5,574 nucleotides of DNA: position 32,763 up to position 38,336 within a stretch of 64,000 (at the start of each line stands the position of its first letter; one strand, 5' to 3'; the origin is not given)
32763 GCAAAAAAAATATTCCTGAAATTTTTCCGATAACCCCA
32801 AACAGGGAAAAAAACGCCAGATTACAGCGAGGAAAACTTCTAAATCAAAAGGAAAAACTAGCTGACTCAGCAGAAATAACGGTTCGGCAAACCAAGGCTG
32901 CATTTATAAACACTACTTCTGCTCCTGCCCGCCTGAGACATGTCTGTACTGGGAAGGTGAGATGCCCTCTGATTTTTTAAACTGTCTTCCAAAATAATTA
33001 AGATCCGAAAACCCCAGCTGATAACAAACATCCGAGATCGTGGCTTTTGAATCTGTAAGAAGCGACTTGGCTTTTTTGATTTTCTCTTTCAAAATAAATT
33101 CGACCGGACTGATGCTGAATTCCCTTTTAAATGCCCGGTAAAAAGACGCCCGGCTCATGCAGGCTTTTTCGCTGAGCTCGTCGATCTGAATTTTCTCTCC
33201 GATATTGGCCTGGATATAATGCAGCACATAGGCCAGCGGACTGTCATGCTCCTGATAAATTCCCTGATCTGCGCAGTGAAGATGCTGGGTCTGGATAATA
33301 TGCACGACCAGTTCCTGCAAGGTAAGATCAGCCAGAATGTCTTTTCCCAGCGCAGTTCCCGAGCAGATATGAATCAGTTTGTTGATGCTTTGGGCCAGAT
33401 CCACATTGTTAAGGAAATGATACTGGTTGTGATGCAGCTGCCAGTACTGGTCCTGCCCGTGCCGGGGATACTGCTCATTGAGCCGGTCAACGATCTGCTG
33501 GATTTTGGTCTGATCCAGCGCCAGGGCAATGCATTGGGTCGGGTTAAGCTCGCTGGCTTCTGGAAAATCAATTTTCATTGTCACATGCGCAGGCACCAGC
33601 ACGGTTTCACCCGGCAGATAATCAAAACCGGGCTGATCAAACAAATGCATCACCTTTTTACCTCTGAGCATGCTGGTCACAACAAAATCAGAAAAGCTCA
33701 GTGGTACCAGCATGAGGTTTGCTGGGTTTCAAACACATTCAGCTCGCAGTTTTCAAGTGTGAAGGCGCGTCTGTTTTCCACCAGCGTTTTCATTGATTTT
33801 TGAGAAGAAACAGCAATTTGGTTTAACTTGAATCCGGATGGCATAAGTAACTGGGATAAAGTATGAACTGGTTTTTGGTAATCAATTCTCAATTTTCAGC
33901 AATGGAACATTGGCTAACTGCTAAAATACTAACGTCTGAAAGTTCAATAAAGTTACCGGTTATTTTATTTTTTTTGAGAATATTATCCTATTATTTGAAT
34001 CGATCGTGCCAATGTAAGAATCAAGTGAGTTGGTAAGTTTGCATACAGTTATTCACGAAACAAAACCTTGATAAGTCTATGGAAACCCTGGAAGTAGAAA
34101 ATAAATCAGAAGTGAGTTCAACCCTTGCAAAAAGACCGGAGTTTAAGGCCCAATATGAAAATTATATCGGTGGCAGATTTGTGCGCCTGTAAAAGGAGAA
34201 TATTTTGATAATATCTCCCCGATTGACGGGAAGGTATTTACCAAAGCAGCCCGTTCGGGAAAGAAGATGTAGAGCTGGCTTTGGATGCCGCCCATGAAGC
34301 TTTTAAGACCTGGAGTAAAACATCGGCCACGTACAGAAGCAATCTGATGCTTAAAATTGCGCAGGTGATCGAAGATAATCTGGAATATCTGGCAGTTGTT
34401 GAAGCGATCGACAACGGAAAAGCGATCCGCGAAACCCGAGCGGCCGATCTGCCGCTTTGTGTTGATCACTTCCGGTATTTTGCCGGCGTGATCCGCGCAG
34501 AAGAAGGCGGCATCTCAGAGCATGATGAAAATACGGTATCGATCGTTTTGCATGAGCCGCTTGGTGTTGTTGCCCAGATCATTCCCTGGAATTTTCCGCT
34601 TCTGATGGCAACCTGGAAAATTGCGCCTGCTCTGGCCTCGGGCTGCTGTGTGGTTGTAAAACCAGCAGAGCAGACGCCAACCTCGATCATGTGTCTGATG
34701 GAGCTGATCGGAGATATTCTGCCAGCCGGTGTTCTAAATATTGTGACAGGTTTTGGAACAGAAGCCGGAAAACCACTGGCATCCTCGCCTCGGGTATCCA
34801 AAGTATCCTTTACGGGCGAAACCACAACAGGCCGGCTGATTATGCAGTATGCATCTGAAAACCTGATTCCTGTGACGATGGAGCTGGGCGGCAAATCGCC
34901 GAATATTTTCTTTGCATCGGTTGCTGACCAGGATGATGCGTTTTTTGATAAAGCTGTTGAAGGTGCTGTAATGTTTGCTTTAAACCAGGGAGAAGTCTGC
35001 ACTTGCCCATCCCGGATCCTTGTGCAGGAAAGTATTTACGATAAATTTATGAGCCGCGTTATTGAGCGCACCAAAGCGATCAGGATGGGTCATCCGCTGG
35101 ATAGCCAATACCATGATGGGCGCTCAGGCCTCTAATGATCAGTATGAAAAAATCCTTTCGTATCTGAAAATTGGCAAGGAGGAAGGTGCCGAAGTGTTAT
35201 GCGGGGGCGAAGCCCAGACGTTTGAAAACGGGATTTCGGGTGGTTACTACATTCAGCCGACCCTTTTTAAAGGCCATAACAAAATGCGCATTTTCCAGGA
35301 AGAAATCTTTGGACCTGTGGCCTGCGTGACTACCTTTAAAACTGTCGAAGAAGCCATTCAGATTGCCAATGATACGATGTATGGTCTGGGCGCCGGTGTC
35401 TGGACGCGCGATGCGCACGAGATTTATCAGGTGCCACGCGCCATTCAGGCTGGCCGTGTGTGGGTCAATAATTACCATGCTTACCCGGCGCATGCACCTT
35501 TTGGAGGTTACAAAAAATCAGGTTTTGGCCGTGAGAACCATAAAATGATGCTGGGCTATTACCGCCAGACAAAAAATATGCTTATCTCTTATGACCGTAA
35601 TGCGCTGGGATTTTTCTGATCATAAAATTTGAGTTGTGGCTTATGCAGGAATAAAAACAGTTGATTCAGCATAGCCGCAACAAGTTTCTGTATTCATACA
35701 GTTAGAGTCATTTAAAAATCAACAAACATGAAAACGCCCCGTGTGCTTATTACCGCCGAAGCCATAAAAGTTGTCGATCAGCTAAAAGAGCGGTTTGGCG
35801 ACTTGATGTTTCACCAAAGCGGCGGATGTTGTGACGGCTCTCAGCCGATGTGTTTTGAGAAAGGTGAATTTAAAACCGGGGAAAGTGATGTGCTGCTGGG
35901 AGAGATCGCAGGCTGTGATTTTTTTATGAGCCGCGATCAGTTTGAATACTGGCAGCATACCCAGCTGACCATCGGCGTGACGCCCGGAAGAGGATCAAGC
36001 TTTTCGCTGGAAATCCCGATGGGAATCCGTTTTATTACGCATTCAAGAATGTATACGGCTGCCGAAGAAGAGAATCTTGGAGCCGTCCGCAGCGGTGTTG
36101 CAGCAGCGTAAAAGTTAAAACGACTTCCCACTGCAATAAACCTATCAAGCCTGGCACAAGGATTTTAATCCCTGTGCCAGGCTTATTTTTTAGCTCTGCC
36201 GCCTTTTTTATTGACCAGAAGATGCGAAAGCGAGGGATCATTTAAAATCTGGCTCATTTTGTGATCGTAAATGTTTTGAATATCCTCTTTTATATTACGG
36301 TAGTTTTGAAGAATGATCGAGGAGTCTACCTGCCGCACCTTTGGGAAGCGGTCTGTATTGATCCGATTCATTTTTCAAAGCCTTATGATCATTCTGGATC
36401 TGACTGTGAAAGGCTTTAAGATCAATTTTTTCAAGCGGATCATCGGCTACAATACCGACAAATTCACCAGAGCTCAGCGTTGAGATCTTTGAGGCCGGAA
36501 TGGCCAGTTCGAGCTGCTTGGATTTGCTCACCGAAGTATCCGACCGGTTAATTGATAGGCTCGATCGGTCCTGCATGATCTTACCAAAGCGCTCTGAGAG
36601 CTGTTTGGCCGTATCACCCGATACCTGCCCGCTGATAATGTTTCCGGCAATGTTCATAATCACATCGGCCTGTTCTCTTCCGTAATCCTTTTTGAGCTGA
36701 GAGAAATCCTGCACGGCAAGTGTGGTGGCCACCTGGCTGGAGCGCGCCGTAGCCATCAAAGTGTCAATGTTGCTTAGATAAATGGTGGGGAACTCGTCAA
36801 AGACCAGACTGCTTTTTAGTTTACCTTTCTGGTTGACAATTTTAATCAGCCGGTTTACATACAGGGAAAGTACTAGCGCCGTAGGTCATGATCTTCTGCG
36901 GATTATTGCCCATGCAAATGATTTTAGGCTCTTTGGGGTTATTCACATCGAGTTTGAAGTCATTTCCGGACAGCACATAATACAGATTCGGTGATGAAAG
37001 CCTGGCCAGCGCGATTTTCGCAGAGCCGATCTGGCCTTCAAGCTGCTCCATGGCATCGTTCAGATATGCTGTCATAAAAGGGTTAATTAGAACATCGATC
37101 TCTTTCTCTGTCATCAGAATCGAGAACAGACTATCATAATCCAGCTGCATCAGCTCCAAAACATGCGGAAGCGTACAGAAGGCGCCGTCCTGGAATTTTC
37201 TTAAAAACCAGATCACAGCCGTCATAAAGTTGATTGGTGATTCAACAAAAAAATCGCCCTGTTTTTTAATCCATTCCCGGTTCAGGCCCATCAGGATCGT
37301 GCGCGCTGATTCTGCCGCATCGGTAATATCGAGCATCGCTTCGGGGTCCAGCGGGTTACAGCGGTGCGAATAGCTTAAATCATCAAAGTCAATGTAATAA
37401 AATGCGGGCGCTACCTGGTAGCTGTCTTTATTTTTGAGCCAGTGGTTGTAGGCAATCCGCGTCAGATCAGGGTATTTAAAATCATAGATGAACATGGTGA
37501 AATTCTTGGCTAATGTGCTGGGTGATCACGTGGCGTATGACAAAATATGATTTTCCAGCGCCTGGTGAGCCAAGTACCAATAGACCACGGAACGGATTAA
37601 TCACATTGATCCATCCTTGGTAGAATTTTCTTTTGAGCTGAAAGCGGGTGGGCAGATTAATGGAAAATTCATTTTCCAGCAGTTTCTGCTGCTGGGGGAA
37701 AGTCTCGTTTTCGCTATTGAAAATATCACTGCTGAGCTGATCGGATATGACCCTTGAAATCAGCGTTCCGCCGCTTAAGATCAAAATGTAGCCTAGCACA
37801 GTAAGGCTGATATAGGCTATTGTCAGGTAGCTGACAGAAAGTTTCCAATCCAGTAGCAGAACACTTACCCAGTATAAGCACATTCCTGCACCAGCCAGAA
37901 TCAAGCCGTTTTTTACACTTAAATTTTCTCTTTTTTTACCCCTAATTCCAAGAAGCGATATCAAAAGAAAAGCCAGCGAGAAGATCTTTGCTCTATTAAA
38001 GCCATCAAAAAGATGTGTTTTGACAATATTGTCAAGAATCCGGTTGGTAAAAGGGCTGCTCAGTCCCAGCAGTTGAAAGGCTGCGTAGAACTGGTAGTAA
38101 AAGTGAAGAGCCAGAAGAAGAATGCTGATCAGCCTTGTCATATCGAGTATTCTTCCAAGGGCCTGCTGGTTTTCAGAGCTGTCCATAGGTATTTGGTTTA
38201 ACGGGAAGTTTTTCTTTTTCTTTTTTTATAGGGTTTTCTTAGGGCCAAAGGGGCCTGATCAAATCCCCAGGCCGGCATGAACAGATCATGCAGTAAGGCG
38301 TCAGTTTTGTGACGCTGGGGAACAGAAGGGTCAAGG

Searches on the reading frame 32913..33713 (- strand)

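Call 69: search_protein_families(library=pfam, proteins=[window:32913-33713:-], max_evalue=0.0001)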
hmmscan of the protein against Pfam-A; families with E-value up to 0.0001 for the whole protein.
window:32913-33713:- (266 aa): 3 families
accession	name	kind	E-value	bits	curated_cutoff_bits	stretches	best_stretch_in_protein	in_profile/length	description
PF12833.13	HTH_18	-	6.9e-22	78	33.6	1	180-257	1-78/80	Helix-turn-helix domain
PF06719.19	AraC_N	-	7e-22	78.1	24.2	1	6-144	19-147/150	AraC-type transcriptional regulator N-terminus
PF00165.29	HTH_AraC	-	2.3e-20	72.7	26.6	2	222-258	7-42/42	Bacterial regulatory helix-turn-helix proteins, AraC family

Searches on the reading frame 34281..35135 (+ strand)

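Call 69: search_protein_families(library=pfam, proteins=[window:34281-35135:+], max_evalue=0.0001)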
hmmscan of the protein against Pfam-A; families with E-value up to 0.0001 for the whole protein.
window:34281-35135:+ (284 aa): 1 family
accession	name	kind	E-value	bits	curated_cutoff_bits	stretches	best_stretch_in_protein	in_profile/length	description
PF00171.27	Aldedh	-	2.6e-93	313.5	23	1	1-277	35-306/461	Aldehyde dehydrogenase family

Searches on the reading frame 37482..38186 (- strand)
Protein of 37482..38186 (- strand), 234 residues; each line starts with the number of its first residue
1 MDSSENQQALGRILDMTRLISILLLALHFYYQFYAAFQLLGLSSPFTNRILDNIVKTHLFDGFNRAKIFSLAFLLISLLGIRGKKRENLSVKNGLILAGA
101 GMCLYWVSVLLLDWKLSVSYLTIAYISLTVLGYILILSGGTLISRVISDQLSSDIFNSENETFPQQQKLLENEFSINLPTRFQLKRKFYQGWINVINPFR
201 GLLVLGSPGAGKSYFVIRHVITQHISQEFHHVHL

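Call 69: search_protein_families(library=pfam, proteins=[window:37482-38186:-], max_evalue=0.0001)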
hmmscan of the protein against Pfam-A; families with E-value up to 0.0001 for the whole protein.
window:37482-38186:- (234 aa): 1 family
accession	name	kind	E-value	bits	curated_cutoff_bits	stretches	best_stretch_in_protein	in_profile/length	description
PF14293.11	YWFCY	-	6.5e-48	162.8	24.4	1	5-147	1-143/144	YWFCY protein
